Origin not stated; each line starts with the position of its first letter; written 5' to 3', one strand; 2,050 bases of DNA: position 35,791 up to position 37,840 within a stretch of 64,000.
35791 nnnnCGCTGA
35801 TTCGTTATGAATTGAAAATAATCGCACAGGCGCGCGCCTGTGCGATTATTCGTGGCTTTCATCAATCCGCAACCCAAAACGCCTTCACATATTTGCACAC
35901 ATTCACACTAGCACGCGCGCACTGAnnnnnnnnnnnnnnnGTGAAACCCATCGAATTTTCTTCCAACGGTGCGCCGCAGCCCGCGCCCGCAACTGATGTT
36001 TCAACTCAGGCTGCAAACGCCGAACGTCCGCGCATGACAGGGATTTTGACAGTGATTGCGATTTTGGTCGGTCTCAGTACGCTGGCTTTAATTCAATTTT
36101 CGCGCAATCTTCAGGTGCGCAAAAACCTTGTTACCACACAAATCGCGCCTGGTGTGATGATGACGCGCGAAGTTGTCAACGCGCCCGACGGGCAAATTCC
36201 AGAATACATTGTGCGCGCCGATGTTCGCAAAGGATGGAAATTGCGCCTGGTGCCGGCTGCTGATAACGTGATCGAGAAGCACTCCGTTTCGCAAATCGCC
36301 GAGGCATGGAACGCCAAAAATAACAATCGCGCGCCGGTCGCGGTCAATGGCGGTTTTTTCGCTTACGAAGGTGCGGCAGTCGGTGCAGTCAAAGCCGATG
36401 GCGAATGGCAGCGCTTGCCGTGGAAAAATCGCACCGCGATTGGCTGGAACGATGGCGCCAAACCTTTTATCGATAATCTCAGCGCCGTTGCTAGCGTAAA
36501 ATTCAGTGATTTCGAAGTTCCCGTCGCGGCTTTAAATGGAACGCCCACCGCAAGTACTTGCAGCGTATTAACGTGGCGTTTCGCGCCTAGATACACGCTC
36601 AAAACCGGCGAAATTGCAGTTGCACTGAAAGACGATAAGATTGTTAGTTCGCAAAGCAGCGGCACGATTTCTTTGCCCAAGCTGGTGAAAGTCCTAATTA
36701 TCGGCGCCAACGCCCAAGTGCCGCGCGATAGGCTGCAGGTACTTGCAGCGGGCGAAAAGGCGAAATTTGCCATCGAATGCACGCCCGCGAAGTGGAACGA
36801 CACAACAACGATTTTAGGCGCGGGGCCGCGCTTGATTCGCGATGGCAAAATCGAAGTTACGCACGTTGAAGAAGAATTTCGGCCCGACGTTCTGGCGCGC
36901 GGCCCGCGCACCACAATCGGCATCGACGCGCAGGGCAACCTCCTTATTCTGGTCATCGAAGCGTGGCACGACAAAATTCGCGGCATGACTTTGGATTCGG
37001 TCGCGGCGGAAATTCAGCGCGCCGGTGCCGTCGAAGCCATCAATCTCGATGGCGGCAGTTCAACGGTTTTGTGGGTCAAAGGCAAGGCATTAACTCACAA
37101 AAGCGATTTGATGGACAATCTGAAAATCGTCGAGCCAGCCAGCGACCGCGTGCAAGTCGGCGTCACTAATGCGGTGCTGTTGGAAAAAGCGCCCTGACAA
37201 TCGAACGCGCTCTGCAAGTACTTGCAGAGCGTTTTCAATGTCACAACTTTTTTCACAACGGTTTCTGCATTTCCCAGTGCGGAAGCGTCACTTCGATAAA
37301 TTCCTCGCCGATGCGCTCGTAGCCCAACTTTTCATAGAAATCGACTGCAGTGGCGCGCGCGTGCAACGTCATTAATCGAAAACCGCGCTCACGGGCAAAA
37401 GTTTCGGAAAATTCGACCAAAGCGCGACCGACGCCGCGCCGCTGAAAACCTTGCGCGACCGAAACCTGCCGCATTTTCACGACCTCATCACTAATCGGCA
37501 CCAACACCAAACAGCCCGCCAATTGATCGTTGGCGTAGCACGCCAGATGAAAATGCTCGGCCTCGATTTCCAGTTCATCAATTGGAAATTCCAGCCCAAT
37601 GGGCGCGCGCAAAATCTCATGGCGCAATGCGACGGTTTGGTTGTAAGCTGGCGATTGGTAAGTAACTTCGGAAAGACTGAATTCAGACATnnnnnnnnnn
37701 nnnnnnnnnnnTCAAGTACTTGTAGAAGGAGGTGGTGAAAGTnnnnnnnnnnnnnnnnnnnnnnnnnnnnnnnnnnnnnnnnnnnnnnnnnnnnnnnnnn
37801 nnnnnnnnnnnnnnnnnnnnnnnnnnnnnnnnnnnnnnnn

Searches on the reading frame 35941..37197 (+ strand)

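Call 10: search_protein_families(library=ncbifam, proteins=[window:35941-37197:+])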
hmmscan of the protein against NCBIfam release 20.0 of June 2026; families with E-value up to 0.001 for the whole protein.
window:35941-37197:+ (418 aa): 0 families

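Call 50: search_protein_families(library=pfam, proteins=[window:35941-37197:+])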
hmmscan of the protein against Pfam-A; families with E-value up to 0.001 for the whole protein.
window:35941-37197:+ (418 aa): 1 family
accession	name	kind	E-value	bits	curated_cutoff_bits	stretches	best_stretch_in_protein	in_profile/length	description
PF09992.14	NAGPA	-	2.3e-28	99.9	25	1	261-387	35-154/169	Phosphodiester glycosidase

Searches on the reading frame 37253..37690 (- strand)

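Call 10: search_protein_families(library=ncbifam, proteins=[window:37253-37690:-])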
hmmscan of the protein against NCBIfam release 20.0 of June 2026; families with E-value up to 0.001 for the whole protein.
window:37253-37690:- (145 aa): 11 families
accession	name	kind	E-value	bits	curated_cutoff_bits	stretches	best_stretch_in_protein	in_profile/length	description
NF040501.1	resist_ArsN2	equivalog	1.3e-09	37.8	125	1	34-128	13-105/133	arsenic resistance N-acetyltransferase ArsN2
TIGR01575.1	rimI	equivalog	3.5e-08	33.7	86.4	1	40-128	27-116/132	ribosomal protein S18-alanine N-acetyltransferase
NF005840.0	PRK07757.1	equivalog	7.9e-08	32.4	154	1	43-131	40-125/153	N-acetyltransferase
NF005921.0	PRK07922.1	equivalog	1.2e-06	28.3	180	1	45-133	46-132/170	amino-acid N-acetyltransferase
NF033078.2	AAC_6p_Ia_fam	equivalog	8.8e-06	25.7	265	1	42-107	47-112/181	AAC(6')-Ia family aminoglycoside 6'-N-acetyltransferase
NF002959.0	PRK03624.1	equivalog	2.3e-05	24.1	124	1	75-126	77-131/147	GNAT family acetyltransferase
NF000487.1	stat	exception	3.4e-05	23.4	420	1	50-128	83-165/189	streptothricin N-acetyltransferase STAT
NF010241.0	PRK13688.1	equivalog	0.00013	21.8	194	1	66-128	76-133/159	N-acetyltransferase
TIGR01211.1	ELP3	subfamily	0.00013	20.6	350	1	78-128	465-515/522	tRNA uridine(34) 5-carboxymethylaminomethyl modification radical SAM/GNAT enzyme Elp3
NF053587.1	SpmdActasePaiA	equivalog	0.00021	21.1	250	1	52-129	65-152/172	spermidine/spermine N(1)-acetyltransferase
NF003641.0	PRK05279.1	equivalog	0.00045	19.2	344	1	38-126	327-414/441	amino-acid N-acetyltransferase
